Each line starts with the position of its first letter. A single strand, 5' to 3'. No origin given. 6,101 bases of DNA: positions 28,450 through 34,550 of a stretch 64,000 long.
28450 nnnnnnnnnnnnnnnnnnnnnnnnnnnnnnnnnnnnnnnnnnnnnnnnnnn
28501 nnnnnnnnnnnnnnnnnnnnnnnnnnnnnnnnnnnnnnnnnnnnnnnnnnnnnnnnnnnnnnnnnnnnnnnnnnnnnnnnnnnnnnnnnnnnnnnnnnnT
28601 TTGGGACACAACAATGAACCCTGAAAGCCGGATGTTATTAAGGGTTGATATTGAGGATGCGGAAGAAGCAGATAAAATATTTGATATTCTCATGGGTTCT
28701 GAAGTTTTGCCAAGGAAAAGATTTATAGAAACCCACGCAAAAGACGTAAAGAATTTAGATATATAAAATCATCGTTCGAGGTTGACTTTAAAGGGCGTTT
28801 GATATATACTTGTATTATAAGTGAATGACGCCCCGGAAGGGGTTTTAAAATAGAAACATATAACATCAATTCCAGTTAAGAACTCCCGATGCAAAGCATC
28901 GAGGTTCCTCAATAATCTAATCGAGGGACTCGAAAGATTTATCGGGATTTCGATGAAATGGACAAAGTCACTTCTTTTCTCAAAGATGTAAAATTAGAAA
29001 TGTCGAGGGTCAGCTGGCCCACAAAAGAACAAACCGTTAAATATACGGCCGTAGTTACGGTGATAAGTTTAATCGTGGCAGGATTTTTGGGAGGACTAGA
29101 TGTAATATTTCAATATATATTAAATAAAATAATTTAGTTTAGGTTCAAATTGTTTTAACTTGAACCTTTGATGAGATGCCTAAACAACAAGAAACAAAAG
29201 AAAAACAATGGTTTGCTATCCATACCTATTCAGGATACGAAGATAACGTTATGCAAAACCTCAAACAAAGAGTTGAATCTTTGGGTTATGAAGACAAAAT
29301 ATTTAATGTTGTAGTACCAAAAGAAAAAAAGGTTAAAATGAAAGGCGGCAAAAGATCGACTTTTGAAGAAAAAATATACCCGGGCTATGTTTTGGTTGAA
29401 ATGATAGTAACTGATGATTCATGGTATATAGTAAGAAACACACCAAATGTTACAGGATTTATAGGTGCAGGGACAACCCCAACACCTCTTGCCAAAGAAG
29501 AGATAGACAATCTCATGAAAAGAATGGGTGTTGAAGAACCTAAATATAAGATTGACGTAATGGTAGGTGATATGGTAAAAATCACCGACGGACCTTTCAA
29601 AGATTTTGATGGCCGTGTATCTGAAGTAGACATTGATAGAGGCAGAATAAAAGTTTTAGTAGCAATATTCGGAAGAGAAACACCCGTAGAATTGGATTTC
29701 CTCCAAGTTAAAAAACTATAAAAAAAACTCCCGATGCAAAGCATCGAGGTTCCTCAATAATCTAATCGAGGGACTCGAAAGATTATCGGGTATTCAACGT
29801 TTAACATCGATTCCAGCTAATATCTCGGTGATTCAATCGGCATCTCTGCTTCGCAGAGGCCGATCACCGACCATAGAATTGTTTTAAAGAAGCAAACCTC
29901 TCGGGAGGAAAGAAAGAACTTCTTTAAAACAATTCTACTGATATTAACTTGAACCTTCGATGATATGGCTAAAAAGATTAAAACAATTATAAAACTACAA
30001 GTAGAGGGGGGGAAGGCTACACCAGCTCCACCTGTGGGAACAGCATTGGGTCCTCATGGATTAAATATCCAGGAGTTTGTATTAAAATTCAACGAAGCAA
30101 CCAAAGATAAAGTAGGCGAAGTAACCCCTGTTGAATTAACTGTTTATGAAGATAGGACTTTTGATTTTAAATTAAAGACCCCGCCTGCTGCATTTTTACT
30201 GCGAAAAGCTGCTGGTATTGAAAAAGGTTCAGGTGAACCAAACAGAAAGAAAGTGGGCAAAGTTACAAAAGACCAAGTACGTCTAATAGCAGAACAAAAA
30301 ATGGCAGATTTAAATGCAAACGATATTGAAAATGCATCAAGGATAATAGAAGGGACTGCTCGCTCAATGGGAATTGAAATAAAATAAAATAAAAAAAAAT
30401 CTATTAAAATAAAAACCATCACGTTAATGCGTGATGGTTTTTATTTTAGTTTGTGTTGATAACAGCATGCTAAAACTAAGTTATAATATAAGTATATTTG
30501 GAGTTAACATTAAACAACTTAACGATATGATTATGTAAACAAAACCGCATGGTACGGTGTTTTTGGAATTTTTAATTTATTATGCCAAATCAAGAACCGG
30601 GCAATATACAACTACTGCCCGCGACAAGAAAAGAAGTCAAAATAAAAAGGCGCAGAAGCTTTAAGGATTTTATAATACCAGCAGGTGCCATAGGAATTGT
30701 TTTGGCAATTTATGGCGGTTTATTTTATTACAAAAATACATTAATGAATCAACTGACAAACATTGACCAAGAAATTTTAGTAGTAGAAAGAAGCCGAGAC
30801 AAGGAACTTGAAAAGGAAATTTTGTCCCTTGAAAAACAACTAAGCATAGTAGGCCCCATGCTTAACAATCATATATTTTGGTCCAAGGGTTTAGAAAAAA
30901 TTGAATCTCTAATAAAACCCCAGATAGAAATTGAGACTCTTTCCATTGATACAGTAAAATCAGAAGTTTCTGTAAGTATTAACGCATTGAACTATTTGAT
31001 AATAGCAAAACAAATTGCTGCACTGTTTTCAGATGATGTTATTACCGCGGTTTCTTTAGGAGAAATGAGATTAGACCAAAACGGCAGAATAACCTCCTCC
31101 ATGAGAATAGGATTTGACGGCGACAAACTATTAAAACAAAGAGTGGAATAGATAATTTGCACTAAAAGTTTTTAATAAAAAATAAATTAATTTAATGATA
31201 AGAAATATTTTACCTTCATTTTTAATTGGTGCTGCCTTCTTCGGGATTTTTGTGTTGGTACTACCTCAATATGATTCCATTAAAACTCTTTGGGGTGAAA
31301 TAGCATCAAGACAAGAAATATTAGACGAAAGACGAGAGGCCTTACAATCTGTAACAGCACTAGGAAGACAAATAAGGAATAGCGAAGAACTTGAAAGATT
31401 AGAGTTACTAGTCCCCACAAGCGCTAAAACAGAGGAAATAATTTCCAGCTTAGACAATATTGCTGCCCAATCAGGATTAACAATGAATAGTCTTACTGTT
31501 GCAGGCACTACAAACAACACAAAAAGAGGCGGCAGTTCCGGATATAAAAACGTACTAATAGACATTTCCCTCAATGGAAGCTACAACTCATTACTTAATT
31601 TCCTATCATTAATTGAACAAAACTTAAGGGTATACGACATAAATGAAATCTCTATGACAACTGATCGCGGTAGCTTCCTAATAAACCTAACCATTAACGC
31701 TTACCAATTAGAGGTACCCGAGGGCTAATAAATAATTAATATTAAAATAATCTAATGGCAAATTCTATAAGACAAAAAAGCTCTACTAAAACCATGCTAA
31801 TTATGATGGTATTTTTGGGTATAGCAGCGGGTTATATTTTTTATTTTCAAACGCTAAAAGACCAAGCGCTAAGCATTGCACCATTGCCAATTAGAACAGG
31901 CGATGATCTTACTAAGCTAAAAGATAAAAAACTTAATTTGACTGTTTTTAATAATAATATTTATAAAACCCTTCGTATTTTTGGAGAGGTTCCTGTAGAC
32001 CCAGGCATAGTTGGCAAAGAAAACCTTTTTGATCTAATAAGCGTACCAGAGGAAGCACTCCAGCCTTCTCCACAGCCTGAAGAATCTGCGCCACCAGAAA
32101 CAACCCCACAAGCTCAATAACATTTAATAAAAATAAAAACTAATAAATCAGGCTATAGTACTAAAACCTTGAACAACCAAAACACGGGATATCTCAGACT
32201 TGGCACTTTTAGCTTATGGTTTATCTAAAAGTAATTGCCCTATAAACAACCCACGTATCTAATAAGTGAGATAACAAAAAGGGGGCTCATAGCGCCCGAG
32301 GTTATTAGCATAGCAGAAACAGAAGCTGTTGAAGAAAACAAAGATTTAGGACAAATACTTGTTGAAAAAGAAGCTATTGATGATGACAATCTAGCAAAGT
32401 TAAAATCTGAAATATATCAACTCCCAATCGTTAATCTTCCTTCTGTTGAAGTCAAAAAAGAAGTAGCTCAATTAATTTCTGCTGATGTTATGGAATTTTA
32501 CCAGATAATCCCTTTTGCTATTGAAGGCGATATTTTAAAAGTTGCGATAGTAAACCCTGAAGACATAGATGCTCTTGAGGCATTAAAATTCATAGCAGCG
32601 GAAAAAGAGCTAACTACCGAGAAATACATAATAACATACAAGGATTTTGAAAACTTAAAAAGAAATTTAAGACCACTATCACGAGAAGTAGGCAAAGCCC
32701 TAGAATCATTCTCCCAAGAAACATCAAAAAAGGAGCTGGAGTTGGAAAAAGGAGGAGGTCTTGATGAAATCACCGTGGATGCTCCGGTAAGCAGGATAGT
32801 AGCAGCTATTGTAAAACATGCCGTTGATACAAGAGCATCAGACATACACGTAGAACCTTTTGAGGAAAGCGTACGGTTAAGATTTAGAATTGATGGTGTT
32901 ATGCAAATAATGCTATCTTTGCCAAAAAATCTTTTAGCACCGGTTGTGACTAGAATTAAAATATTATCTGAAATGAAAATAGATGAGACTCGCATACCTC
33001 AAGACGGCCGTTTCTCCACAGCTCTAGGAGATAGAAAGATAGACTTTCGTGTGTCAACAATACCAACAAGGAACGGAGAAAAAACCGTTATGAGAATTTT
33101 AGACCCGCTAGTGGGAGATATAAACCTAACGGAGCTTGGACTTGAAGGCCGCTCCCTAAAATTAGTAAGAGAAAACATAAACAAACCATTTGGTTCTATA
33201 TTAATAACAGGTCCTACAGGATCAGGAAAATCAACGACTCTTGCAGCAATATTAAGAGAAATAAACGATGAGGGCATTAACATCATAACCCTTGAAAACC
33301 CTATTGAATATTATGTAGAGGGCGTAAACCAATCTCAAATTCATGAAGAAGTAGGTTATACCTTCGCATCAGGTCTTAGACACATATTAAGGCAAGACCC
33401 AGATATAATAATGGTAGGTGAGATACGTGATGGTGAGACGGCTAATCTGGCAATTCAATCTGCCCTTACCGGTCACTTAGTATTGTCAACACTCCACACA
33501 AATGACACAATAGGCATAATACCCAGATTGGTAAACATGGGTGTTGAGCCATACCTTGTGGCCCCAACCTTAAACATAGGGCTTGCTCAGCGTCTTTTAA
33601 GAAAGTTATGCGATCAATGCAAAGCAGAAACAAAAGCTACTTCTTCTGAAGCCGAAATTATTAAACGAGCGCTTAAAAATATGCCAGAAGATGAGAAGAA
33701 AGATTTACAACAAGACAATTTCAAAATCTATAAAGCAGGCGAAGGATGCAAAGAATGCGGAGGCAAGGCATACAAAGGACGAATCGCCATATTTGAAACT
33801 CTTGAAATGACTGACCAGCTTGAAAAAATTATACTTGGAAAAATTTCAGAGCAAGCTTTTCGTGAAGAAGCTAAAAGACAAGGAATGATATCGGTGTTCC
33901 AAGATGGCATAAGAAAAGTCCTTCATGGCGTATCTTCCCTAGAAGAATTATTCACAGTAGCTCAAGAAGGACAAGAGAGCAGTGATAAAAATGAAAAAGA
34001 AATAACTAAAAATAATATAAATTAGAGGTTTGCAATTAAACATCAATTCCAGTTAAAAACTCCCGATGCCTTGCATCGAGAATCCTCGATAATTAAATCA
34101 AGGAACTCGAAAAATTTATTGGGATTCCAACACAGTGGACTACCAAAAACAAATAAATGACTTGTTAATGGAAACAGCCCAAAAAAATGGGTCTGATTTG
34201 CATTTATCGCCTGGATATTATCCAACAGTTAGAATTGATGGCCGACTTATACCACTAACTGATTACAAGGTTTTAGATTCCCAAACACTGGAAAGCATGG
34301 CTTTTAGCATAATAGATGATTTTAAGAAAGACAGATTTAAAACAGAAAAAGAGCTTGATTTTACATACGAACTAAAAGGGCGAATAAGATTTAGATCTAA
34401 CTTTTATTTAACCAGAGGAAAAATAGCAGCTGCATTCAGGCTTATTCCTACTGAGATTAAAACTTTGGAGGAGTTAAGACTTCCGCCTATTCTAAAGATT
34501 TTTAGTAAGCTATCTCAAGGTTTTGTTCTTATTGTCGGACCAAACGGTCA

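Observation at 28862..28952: Conserved ~95-nt structured leader motif in three copies, upstream of secE, rplK and pilT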

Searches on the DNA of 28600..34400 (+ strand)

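Call 12: search_rna_families(source=window, start=28600, end=34400, threshold=evalue, max_evalue=10)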
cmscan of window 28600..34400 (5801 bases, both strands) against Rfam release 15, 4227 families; matches with E-value up to 10: 12.
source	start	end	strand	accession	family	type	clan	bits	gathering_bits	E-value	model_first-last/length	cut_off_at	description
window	30404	30484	-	RF02074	STnc240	Gene; sRNA;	-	26.5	55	1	1-77/77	no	Enterobacterial sRNA STnc240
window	30400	30453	+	RF04140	mir-3118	Gene; miRNA;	-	22.5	89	0.81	1-76/76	no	mir-3118 microRNA precursor family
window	30384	30449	+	RF02074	STnc240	Gene; sRNA;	-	22.1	55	8.9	1-77/77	no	Enterobacterial sRNA STnc240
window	30404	30449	-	RF03682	mir-3912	Gene; miRNA;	-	21.8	95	1.2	1-91/91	no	mir-3912 microRNA precursor family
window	30391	30470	-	RF01770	rimP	Cis-reg; leader;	-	21.8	47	4.1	1-102/102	no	Gammaprotebacteria rimP leader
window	30392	30456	+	RF02436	SpF43_sRNA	Gene; sRNA;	-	20.8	70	1.5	1-99/99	no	Streptococcus sRNA SpF43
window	29720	29792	-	RF02837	anti-hemB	Gene; sRNA;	-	20.4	49.5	0.24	1-81/81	no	Burkholderia RNA 7 (anti-hemB)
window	33035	33136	+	RF01712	Methylobacterium-1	Gene; sRNA;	-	20.2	40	4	1-103/103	no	Methylobacterium-1 RNA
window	32374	32454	+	RF00108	SNORD116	Gene; snRNA; snoRNA; CD-box;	-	19.7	35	9.9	1-92/92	no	Small nucleolar RNA SNORD116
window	33260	33362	+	RF00097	snoR71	Gene; snRNA; snoRNA; CD-box;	-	17.6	40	8.8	1-107/107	no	Plant small nucleolar RNA R71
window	34066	34100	+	RF04333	Plastid-ycf3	Intron;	-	15.1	55.2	7.5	1-47/47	no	Plastid-ycf3 group II-D1 intron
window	29701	29941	+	RF02852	Ysr206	Gene; sRNA;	-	13.3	124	6.7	1-312/312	no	Yersinia sRNA 206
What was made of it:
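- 29802..29964 (+): Separate conserved rplK leader, a three-way junction. A-box 29804-29820 pairs with D-box 29942-29961; rplK ATG is at 29965. No Rfam match (call 12).
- On Any Rfam 15 family (riboswitches, leaders, ribozymes, sRNAs): The best on the element is 20.4 bits against a gathering score of 49.5 (call 12).
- No Rfam hit, even at E up to 10 (call 12).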

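Call 57: build_rna_model(alignment_id=A1, structure=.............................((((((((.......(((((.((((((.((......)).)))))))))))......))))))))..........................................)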
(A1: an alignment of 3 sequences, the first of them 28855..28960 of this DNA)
Model R1 built from alignment A1 (3 sequences, 135 columns); structure: as given.
model positions 106; base pairs 21; branch points 0; effective number of sequences 1.21; information 0.59 bits per position. Calibrated on 0.2 Mb of random sequence (short: E-values are rough).
structure used (alignment columns):
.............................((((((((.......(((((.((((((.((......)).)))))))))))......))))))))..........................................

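Call 58: search_with_rna_model(model_id=R1, sources=[window, L005, L006, L007, L008, L009, L010, L011, L012, L013, L014, L015, L016, L017, L018, L019, L020, L021, L022, L023, L024, L025, L026, L027, L028, L029, L030, L031, L032, L033, L034, L035, L036, L037, L038, L039, L040, L041, L042, L043, L044, L045, L046, L047, L048, L049, L050, L051, L052, L053, L054, L055, L056, L057, L058, L059, L060, L061, L062, L063, L064, L065, L066, L067, L068, L069, L070, L071, L072, L073, L074, L075, L076, L077, L078, L079, L080, L081, L082, L083, L084, L085, L086, L087, L188, L190, L191, L192, L194, L196, L198, L199, L200], max_evalue=10)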
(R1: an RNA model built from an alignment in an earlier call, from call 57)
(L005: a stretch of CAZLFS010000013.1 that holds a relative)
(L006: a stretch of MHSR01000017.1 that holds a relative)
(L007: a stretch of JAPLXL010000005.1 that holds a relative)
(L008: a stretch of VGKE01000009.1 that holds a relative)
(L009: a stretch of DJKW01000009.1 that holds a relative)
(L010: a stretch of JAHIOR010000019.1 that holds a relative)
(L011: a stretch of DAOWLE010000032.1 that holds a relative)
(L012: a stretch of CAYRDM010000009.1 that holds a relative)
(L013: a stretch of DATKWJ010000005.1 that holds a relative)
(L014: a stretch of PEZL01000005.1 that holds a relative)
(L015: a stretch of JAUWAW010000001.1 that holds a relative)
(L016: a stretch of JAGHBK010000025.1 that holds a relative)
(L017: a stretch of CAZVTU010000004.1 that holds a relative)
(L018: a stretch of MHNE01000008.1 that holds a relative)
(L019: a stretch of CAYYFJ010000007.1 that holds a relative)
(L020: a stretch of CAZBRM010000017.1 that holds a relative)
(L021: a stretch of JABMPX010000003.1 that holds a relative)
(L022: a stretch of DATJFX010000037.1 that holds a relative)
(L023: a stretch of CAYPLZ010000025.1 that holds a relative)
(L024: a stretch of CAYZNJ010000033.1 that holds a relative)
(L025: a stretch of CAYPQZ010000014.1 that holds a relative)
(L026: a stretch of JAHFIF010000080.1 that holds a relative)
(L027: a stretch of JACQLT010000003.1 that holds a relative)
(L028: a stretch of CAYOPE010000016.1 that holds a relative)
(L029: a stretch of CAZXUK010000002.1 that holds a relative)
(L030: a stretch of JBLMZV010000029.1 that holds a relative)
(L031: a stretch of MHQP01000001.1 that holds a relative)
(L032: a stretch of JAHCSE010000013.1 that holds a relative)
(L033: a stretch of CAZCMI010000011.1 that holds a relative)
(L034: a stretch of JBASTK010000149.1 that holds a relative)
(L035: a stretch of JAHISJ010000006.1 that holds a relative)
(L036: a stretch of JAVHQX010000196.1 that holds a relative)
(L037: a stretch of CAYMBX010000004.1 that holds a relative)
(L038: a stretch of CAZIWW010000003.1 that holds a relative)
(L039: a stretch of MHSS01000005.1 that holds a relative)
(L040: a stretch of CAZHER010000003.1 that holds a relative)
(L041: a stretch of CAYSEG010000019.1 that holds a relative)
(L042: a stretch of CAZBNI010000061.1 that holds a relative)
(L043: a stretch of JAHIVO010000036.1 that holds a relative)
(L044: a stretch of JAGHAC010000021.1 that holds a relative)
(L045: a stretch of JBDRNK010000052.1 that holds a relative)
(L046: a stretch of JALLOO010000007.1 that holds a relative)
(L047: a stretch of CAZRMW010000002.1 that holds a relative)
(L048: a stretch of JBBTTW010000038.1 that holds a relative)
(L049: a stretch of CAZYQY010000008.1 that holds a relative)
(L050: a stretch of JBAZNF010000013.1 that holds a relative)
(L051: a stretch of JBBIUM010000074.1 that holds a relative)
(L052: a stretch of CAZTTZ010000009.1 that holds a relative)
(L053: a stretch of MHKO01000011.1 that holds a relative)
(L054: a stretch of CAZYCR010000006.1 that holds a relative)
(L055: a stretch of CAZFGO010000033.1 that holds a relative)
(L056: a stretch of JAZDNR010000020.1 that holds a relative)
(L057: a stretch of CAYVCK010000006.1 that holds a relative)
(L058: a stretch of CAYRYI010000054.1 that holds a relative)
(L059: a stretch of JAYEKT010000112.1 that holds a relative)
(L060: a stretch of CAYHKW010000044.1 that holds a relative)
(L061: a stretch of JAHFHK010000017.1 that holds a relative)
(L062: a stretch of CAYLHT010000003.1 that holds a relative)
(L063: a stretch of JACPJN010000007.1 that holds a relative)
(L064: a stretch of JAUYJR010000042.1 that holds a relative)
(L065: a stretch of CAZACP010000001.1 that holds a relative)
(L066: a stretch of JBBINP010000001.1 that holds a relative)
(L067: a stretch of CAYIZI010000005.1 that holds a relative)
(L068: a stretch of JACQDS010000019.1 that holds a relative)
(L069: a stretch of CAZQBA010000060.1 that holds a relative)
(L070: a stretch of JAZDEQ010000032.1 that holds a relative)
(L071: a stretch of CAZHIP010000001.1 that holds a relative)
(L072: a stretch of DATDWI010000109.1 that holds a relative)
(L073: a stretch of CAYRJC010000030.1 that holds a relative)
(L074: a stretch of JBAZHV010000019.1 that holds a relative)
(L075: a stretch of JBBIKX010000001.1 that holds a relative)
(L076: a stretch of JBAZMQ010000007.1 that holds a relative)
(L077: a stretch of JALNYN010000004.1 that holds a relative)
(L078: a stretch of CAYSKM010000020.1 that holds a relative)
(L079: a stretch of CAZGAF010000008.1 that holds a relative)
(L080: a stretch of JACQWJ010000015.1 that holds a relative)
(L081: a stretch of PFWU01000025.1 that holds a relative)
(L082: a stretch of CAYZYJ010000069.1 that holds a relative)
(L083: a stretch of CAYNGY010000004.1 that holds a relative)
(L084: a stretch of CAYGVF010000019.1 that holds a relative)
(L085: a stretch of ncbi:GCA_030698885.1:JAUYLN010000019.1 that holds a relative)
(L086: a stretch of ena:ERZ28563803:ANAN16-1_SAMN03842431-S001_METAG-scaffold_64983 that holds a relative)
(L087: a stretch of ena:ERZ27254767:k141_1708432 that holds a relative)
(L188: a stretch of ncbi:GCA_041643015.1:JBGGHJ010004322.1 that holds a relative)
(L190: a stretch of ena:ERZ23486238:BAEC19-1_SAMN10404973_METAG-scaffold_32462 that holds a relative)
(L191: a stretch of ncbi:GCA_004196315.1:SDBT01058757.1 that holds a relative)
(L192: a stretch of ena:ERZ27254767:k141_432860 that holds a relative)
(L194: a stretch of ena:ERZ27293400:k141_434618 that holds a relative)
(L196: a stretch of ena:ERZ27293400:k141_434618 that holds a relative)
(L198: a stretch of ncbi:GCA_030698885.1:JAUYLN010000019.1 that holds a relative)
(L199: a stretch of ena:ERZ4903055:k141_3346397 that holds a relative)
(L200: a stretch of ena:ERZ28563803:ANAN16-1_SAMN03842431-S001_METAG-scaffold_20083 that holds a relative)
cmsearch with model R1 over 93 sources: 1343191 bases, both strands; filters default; matches with E-value up to 10: 9.
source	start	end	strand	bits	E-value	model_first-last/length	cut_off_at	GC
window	28855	28960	+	130.5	6.7e-35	1-106/106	no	0.39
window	34032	34137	+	121.5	3.3e-32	1-106/106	no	0.37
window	29715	29804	+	92.3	2.2e-23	1-106/106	no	0.38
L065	10835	10918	-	17.1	1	1-106/106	no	0.26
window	28871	28978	-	16.4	1.8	1-106/106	no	0.41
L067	14255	14348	-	16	2.3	1-106/106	no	0.46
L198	15354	15437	+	15.5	3.1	1-106/106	no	0.6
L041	7428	7494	-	15.1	4.2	1-106/106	no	0.33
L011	4999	5102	+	13.9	9.5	1-106/106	no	0.26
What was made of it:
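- None in 1.34 Mb of the window plus relatives searched with a covariance model (call 58).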
